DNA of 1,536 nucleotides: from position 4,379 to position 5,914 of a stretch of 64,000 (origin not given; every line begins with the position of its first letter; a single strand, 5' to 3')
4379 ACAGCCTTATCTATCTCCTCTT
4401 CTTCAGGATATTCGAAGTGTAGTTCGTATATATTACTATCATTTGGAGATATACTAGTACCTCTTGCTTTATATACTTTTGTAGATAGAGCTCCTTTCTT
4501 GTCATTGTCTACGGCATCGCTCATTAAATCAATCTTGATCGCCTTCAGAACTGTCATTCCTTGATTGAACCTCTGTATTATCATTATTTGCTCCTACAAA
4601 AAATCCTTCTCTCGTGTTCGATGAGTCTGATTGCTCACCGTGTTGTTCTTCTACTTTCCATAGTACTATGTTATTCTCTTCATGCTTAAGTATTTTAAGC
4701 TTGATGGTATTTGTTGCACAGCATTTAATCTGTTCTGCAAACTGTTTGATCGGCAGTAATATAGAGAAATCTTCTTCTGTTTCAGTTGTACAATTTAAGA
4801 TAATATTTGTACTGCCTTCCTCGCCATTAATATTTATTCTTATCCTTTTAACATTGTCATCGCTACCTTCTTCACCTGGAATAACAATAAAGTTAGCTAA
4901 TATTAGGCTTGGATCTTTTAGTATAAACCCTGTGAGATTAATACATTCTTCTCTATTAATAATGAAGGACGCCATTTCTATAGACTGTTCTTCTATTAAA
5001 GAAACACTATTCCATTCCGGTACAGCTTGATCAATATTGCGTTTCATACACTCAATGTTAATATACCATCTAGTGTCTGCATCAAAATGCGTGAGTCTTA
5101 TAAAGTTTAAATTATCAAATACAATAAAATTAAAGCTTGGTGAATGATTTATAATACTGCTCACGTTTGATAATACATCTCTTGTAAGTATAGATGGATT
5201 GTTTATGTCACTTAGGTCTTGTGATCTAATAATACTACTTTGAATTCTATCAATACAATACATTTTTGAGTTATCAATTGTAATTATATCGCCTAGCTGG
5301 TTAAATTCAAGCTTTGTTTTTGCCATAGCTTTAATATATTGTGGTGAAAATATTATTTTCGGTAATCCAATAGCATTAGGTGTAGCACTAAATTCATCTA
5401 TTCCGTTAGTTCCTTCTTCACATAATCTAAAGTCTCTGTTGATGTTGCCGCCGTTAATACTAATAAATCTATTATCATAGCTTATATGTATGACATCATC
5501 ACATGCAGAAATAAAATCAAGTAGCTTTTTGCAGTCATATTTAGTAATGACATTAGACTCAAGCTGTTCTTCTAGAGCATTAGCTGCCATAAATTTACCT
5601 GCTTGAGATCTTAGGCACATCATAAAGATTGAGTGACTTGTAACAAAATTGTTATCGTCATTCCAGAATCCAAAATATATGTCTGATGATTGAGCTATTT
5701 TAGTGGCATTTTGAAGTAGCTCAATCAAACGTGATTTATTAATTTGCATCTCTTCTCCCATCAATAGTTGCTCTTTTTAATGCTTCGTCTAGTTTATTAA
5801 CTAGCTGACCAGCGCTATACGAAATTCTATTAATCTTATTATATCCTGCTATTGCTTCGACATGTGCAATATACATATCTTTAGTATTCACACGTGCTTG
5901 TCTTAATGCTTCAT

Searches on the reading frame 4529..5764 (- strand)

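Call 3: search_protein_families(library=pfam, proteins=[window:4529-5764:-], max_evalue=0.1)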
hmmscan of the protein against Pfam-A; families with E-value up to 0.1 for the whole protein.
window:4529-5764:- (411 aa): 1 family
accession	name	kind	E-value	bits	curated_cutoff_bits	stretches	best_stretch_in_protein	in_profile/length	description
PF12872.13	OST-HTH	-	0.02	15.2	23.8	1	75-96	42-63/71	OST-HTH/LOTUS domain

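Call 5: search_protein_families(library=phrogs, proteins=[window:4529-5764:-], max_evalue=0.01)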
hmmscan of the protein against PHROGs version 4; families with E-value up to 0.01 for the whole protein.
window:4529-5764:- (411 aa): 0 families

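Call 91: search_protein_families(library=padloc, proteins=[window:4529-5764:-], max_evalue=0.01)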
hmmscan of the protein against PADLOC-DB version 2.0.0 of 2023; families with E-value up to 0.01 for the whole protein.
window:4529-5764:- (411 aa): 0 families
